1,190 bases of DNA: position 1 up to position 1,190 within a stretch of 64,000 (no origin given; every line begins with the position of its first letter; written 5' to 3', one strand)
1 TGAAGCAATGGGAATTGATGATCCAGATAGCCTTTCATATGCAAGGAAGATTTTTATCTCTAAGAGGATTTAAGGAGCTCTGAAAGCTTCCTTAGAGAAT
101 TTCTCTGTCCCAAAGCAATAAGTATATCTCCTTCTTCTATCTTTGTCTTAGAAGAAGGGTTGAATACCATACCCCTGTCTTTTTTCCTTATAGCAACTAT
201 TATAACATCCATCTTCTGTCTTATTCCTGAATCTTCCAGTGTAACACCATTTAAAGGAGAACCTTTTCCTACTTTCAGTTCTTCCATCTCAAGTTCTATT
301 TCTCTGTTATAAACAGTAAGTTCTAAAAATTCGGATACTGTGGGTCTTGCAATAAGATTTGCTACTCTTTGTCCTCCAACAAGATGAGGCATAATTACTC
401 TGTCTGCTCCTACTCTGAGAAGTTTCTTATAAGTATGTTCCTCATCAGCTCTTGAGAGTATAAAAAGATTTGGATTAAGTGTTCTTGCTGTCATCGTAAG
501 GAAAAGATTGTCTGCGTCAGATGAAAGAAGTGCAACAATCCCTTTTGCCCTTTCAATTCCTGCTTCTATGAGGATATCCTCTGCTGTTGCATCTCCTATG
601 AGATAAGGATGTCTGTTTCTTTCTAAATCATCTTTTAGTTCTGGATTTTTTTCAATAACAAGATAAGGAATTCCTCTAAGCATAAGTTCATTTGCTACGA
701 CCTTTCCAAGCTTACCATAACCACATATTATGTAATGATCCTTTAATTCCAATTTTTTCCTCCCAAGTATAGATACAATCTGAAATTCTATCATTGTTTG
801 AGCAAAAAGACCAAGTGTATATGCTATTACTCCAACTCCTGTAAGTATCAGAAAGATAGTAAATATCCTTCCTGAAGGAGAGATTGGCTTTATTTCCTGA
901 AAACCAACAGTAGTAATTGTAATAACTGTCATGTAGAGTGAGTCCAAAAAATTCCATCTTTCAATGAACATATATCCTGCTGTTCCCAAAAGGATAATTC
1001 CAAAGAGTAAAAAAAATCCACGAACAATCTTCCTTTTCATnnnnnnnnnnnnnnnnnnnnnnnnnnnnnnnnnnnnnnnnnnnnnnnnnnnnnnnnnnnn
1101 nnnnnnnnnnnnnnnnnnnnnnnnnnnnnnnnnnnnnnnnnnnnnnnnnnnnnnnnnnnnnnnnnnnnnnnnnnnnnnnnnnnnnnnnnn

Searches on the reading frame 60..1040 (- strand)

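Call 87: search_protein_families(library=pfam, proteins=[window:60-1040:-], max_evalue=0.00001)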
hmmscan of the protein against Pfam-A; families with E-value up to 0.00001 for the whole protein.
window:60-1040:- (326 aa): 3 families
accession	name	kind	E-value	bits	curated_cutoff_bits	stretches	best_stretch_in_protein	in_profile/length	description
PF02254.24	TrkA_N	-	7.4e-33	113.8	23.8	1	103-218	1-116/116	TrkA-N domain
PF07885.22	Ion_trans_2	-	2.8e-18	66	22.5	1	11-84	2-78/79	Ion channel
PF02080.26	TrkA_C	-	1.7e-15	57.1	27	1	253-323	2-70/71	TrkA-C domain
